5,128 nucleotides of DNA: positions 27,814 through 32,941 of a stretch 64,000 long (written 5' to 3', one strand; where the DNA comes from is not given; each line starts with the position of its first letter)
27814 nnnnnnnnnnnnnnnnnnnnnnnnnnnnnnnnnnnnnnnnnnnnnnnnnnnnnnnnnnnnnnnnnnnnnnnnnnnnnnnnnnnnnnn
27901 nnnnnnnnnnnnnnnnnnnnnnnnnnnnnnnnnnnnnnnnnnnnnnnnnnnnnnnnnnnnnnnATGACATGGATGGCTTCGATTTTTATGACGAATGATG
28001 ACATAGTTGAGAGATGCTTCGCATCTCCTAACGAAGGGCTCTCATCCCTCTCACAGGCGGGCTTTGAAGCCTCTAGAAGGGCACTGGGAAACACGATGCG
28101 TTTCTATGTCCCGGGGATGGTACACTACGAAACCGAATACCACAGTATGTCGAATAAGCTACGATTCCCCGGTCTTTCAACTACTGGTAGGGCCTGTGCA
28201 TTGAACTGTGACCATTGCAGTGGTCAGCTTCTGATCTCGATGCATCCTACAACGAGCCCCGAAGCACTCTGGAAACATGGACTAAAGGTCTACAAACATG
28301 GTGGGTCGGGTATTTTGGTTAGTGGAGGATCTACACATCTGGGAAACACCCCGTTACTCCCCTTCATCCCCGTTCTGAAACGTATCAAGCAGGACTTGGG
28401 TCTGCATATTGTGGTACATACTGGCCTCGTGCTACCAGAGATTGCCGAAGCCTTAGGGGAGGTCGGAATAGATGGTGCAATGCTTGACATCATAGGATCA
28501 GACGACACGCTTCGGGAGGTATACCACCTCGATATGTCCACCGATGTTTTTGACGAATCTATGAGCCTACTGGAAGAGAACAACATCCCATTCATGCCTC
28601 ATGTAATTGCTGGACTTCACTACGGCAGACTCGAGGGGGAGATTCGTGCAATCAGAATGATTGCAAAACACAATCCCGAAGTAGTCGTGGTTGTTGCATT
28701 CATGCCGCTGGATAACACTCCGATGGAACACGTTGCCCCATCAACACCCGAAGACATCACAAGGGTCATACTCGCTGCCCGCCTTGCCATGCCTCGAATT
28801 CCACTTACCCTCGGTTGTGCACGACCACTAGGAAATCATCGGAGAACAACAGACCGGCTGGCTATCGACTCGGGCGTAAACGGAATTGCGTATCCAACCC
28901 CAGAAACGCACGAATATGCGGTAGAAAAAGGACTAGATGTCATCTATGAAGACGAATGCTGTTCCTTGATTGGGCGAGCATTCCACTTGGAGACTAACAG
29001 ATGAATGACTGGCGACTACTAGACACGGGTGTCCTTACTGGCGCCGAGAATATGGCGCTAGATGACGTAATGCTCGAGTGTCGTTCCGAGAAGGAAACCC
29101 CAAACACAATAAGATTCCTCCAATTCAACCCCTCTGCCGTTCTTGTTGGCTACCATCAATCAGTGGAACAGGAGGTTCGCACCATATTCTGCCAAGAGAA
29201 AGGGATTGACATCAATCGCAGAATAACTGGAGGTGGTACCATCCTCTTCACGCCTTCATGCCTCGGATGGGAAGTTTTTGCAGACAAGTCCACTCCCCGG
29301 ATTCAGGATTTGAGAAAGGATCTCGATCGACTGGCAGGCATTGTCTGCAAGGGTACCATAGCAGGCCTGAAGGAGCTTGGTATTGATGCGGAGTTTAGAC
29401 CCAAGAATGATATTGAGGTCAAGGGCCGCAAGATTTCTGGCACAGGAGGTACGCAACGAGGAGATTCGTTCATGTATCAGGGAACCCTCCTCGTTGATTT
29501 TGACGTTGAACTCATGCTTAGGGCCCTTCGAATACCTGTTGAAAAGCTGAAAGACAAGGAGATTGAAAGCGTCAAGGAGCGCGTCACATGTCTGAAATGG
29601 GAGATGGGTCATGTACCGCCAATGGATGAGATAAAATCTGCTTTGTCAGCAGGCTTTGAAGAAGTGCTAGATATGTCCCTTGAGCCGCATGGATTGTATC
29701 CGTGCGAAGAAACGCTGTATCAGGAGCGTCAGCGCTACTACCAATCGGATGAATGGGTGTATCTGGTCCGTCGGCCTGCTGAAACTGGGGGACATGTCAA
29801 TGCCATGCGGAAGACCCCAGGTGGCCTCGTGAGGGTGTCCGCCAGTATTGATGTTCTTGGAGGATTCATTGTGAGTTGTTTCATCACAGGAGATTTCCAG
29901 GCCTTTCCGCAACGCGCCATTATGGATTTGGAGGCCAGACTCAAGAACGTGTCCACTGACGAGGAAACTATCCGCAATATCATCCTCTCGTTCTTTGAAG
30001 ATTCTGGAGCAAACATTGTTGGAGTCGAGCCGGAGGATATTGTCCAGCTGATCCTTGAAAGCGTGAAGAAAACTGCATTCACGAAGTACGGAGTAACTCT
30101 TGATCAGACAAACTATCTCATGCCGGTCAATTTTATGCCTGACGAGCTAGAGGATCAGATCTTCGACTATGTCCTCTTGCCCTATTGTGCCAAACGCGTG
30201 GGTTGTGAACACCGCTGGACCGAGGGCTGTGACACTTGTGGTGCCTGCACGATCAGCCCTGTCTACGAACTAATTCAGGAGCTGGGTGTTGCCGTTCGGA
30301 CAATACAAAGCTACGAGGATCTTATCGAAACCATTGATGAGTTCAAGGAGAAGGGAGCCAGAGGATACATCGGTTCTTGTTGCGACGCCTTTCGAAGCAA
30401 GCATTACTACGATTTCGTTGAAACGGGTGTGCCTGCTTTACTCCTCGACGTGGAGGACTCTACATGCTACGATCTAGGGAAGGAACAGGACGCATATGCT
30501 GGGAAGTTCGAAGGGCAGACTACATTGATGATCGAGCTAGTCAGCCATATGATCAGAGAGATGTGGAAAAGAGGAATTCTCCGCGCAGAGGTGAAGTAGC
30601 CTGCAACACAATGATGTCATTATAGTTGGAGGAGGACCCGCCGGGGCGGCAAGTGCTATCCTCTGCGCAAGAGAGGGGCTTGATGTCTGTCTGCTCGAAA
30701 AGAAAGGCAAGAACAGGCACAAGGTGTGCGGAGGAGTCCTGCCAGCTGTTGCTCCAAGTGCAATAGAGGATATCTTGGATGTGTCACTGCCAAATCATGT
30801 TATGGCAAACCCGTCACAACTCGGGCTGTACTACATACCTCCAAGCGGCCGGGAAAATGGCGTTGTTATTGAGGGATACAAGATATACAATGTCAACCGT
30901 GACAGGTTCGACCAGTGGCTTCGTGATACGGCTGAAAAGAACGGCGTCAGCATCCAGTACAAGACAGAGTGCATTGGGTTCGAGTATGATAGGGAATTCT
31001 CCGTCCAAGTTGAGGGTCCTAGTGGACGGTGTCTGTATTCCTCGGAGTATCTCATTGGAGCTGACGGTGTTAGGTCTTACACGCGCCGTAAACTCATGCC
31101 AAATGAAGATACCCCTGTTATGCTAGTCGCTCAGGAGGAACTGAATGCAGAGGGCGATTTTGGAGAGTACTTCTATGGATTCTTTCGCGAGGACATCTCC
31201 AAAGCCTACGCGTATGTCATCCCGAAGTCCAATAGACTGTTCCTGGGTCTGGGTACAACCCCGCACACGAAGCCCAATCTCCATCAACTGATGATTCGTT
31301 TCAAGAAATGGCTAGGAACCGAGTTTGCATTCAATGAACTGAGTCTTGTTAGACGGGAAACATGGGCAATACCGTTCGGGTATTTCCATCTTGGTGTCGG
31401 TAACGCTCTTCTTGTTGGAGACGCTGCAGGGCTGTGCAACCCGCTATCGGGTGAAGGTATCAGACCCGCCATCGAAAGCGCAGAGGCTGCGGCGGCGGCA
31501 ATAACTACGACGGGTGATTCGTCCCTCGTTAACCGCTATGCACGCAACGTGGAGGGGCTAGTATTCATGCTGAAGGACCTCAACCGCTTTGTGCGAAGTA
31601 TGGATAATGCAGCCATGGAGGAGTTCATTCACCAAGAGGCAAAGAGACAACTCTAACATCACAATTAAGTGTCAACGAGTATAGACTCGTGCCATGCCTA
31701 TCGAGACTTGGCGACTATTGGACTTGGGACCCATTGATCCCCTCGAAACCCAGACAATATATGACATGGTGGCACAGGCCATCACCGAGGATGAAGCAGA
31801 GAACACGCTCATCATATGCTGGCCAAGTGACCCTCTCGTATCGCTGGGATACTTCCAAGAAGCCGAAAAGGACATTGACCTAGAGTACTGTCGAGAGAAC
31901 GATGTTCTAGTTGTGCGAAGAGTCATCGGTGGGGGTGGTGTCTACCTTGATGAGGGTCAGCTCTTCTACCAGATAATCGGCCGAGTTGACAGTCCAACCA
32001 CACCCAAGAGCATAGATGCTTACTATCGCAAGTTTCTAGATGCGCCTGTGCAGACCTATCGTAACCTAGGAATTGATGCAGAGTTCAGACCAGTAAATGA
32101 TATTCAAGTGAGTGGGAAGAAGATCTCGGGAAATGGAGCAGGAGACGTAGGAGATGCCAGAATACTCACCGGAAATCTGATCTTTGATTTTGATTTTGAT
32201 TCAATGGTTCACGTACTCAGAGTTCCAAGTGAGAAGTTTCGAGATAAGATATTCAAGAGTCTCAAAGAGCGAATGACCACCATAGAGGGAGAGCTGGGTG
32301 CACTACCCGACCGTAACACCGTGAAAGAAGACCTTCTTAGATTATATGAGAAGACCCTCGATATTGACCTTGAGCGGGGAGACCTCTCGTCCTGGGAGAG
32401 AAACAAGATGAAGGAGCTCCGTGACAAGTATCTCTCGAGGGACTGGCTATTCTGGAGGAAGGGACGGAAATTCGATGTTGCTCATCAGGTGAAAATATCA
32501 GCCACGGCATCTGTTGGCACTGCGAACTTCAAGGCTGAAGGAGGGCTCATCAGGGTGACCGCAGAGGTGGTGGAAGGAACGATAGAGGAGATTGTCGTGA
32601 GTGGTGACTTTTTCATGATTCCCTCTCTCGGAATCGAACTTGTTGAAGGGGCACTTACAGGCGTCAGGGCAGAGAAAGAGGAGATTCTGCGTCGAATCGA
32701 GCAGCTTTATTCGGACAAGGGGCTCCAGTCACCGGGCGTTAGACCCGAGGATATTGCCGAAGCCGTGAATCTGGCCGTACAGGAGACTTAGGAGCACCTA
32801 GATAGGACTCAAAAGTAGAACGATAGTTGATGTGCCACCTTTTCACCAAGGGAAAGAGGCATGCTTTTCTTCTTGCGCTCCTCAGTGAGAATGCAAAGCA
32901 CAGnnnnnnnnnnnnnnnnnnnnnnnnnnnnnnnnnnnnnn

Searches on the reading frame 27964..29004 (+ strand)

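Call 47: search_protein_families(library=pfam, proteins=[window:27964-29004:+], max_evalue=0.0001)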
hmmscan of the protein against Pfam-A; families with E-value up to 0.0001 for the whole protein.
window:27964-29004:+ (346 aa): 1 family
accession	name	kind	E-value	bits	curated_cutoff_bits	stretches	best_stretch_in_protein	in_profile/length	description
PF04055.27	Radical_SAM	-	1.8e-08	35.2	29.5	1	74-215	3-148/166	Radical SAM superfamily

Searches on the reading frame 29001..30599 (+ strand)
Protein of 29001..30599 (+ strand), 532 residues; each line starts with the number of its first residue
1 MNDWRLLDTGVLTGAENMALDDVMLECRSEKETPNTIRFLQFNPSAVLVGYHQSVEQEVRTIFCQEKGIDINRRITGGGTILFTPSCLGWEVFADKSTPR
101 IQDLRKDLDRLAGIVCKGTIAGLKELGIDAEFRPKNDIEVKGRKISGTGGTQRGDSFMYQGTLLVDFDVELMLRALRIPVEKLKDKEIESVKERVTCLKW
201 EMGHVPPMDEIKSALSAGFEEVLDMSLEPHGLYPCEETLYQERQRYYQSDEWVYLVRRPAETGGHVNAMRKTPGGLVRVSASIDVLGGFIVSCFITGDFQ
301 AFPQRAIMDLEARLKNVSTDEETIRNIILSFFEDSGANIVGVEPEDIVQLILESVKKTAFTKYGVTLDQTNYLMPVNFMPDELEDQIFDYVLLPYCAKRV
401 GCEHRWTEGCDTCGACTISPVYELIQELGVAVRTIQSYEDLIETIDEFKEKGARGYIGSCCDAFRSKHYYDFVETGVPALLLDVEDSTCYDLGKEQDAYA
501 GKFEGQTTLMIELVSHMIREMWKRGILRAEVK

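Call 47: search_protein_families(library=pfam, proteins=[window:29001-30599:+], max_evalue=0.0001)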
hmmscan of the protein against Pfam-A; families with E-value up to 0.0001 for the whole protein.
window:29001-30599:+ (532 aa): 3 families
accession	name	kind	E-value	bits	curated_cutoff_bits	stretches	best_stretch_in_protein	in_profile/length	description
PF21948.1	LplA-B_cat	-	6e-46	157.4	27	1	15-219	3-199/200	Lipoyl protein ligase A/B catalytic domain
PF01976.22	DUF116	-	2.9e-07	30.5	25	1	390-490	42-142/155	Protein of unknown function DUF116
PF10437.14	Lip_prot_lig_C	-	1.2e-06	28.7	24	1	271-351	11-85/85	Bacterial lipoate protein ligase C-terminus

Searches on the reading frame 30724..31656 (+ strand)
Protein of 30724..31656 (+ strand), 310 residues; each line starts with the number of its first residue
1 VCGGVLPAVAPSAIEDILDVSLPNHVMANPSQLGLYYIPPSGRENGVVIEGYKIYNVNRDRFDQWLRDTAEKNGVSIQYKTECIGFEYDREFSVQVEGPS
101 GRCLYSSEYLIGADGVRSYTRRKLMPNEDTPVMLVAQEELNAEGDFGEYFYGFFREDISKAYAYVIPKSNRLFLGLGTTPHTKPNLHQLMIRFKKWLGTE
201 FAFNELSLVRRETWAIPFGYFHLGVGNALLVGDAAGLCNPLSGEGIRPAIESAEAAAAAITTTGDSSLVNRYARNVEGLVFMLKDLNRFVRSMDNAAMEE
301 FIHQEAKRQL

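Call 47: search_protein_families(library=pfam, proteins=[window:30724-31656:+], max_evalue=0.0001)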
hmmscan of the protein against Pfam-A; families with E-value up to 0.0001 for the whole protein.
window:30724-31656:+ (310 aa): 1 family
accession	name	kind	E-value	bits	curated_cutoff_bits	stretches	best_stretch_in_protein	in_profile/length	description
PF01494.25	FAD_binding_3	-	4.9e-10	39.6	22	1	52-124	92-167/349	FAD binding domain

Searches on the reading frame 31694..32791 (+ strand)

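Call 47: search_protein_families(library=pfam, proteins=[window:31694-32791:+], max_evalue=0.0001)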
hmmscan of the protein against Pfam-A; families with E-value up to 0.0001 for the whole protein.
window:31694-32791:+ (365 aa): 2 families
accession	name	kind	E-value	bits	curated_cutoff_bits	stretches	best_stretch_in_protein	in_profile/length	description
PF21948.1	LplA-B_cat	-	8.7e-41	140.5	27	1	16-216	2-197/200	Lipoyl protein ligase A/B catalytic domain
PF10437.14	Lip_prot_lig_C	-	3.2e-08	33.8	24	1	280-356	11-83/85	Bacterial lipoate protein ligase C-terminus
